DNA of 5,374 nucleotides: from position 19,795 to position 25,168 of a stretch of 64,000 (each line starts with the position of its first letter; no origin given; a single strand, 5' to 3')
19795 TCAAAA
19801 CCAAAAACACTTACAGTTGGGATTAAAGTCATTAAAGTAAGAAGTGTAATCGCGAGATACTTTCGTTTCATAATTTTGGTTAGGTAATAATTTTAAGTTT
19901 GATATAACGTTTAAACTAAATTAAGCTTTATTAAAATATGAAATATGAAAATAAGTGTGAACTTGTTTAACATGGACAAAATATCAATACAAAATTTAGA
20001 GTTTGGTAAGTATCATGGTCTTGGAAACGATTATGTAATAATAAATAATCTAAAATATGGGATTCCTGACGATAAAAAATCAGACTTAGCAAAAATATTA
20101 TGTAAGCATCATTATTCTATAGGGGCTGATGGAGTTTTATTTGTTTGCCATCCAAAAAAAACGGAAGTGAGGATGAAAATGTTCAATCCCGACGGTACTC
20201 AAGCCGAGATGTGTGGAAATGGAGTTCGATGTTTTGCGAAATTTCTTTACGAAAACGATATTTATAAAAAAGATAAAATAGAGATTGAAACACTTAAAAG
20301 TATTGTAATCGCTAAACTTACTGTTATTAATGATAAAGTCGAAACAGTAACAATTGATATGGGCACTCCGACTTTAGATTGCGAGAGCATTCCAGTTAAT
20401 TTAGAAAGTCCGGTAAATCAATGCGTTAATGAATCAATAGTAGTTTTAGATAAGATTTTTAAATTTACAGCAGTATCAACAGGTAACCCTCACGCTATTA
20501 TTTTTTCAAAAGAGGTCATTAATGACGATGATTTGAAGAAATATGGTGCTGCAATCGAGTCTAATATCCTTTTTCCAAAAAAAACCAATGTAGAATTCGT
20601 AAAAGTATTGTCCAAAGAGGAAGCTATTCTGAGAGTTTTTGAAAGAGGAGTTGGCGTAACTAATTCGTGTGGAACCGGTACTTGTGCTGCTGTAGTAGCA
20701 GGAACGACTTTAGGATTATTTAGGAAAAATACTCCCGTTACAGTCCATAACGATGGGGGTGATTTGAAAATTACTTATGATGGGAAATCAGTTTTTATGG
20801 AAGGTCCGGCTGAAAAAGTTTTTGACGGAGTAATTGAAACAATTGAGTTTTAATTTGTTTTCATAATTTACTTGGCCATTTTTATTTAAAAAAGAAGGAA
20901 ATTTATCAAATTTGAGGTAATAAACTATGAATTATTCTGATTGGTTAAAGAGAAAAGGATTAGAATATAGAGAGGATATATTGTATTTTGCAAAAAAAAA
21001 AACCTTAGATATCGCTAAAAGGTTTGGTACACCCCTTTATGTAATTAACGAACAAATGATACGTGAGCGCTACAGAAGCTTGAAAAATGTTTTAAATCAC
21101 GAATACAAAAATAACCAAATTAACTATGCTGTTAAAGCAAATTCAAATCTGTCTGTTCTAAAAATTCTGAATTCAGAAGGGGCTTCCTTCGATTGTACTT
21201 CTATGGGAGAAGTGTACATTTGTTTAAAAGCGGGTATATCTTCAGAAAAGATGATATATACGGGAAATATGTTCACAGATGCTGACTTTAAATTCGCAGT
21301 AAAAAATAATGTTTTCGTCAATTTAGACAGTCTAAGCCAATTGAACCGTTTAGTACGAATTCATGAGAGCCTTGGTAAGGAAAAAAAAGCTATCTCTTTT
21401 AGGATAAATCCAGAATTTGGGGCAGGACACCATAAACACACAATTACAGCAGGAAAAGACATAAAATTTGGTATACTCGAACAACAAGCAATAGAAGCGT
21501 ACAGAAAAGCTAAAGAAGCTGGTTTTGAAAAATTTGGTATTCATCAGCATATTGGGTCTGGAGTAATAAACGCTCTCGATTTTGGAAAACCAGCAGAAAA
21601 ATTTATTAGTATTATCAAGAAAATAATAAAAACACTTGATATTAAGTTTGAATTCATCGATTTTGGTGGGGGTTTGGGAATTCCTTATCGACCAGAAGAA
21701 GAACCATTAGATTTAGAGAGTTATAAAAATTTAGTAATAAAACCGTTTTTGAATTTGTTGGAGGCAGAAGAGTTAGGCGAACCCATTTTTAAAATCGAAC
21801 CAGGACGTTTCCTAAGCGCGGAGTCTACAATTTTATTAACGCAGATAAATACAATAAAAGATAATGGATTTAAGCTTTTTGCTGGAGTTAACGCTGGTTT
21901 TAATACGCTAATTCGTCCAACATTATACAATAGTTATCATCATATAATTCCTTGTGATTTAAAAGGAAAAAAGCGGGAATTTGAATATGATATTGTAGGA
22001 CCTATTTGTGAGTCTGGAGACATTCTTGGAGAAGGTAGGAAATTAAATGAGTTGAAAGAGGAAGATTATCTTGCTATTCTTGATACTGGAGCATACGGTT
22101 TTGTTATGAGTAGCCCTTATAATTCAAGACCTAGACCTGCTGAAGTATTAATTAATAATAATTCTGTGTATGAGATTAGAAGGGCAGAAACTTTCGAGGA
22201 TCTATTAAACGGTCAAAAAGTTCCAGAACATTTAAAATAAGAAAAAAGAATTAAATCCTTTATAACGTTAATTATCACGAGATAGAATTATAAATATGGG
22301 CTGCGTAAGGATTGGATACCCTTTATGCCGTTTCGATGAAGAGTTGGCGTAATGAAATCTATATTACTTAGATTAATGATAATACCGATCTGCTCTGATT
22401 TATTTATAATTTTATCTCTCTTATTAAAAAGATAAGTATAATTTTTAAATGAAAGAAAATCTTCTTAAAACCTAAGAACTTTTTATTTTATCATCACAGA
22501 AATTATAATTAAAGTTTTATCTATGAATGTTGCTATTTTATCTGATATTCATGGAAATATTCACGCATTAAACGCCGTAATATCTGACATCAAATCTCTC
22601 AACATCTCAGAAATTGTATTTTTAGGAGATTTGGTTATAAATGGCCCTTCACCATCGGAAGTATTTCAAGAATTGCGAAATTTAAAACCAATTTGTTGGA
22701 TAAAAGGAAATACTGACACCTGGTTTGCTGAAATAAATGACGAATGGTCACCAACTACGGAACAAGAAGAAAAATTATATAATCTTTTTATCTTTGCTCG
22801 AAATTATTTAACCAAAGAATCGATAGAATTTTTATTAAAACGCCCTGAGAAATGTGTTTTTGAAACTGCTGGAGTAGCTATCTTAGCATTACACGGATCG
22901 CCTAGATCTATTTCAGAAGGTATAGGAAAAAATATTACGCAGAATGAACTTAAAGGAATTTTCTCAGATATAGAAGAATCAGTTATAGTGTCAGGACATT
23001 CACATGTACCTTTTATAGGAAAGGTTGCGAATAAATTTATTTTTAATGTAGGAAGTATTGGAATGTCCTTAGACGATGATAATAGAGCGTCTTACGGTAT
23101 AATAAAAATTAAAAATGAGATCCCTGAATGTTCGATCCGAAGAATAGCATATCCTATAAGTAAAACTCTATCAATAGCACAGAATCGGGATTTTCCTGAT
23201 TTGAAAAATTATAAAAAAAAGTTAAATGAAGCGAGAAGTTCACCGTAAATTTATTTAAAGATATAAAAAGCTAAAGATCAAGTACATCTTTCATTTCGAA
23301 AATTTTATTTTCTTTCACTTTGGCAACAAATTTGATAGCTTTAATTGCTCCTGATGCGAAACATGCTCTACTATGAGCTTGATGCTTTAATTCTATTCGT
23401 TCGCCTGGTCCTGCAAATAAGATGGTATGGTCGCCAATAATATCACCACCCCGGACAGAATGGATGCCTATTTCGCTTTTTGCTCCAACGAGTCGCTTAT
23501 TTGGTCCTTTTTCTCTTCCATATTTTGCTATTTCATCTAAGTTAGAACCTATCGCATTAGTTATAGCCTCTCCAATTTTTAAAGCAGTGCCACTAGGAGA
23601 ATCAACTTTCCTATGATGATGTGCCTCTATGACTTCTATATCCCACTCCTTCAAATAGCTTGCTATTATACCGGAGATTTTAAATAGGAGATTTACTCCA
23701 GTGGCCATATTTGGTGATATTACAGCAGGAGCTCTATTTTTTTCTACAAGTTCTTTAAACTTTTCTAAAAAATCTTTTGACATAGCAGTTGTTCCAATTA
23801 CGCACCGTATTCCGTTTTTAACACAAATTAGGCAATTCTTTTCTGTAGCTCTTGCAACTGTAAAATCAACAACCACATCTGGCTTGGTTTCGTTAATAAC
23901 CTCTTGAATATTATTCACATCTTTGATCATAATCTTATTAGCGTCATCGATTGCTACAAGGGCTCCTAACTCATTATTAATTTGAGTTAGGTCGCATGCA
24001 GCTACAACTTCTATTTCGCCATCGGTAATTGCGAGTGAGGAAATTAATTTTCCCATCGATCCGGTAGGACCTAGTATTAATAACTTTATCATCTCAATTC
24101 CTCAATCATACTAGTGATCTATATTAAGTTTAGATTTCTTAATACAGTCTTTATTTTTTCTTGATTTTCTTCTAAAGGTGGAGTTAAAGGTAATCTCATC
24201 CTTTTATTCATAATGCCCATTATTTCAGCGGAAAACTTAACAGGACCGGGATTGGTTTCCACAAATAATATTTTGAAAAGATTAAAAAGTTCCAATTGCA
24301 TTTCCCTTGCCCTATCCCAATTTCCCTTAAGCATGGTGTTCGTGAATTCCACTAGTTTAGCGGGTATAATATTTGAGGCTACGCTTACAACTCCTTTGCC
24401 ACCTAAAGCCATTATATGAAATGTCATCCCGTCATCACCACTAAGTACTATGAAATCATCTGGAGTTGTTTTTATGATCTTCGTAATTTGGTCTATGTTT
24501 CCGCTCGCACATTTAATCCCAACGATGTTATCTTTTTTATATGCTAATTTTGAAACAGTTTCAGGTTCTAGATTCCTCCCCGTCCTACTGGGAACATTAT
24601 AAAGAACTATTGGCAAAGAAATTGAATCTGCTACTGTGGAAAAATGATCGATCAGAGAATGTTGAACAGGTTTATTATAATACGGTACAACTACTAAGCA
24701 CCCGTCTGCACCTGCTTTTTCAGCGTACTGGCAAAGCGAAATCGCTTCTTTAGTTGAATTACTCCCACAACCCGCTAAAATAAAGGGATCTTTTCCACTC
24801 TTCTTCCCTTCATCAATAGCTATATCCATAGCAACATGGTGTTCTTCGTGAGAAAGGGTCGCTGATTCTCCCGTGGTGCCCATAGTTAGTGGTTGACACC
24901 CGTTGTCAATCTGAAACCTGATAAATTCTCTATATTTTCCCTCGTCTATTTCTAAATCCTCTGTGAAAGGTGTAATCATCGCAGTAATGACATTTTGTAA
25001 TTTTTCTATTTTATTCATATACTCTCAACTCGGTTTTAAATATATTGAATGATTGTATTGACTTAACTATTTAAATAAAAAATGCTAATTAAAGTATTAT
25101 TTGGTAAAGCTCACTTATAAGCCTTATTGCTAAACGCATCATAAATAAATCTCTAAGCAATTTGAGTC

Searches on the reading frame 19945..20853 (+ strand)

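Call 43: search_protein_families(library=pfam, proteins=[window:19945-20853:+], max_evalue=0.0001)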
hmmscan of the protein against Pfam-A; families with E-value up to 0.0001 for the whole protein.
window:19945-20853:+ (302 aa): 2 families
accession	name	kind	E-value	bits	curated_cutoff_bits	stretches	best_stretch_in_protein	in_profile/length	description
PF01678.24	DAP_epimerase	-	2.3e-57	192.7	34.7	2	21-143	2-119/121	Diaminopimelate epimerase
PF02567.21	PhzC-PhzF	-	1.6e-06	28.3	27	1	65-252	41-225/281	Phenazine biosynthesis-like protein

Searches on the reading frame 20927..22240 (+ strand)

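Call 43: search_protein_families(library=pfam, proteins=[window:20927-22240:+], max_evalue=0.0001)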
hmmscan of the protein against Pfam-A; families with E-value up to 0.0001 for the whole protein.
window:20927-22240:+ (437 aa): 2 families
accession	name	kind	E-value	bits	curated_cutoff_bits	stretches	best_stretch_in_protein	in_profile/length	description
PF02784.22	Orn_Arg_deC_N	-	1.8e-47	162.3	23.4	1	45-298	4-247/247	Pyridoxal-dependent decarboxylase, pyridoxal binding domain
PF00278.28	Orn_DAP_Arg_deC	-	4.9e-23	81.7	23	1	185-388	5-95/95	Pyridoxal-dependent decarboxylase, C-terminal sheet domain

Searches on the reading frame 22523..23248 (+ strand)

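Call 43: search_protein_families(library=pfam, proteins=[window:22523-23248:+], max_evalue=0.0001)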
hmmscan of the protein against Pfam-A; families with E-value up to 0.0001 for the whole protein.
window:22523-23248:+ (241 aa): 2 families
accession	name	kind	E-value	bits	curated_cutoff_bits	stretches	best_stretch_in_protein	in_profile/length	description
PF12850.12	Metallophos_2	-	4e-23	82.6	27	1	1-198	1-153/154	Calcineurin-like phosphoesterase superfamily domain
PF00149.33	Metallophos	-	2.5e-14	54.6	21.5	1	1-163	1-191/191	Calcineurin-like phosphoesterase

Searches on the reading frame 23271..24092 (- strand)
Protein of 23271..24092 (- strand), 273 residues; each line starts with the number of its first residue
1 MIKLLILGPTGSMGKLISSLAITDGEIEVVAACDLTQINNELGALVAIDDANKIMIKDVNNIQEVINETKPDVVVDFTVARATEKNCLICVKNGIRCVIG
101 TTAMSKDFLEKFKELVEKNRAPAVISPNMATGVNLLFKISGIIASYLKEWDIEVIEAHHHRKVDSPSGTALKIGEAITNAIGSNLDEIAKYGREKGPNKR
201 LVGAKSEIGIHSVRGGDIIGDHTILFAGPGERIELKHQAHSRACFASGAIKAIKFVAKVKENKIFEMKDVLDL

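Call 43: search_protein_families(library=pfam, proteins=[window:23271-24092:-], max_evalue=0.0001)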
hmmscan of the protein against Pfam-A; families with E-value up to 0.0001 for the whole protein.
window:23271-24092:- (273 aa): 2 families
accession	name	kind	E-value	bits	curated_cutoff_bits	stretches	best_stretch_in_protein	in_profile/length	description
PF05173.19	DapB_C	-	2.4e-43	147.5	27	1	132-271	1-121/121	Dihydrodipicolinate reductase, C-terminus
PF01113.26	DapB_N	-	7e-24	84.7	25.6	1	2-129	1-124/124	Dihydrodipicolinate reductase, N-terminus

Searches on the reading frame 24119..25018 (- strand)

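Call 43: search_protein_families(library=pfam, proteins=[window:24119-25018:-], max_evalue=0.0001)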
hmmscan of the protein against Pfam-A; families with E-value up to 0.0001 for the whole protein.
window:24119-25018:- (299 aa): 1 family
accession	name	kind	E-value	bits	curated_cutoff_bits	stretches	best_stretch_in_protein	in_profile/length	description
PF00701.28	DHDPS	-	2.8e-87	292.6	22.1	1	7-294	2-287/289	Dihydrodipicolinate synthetase family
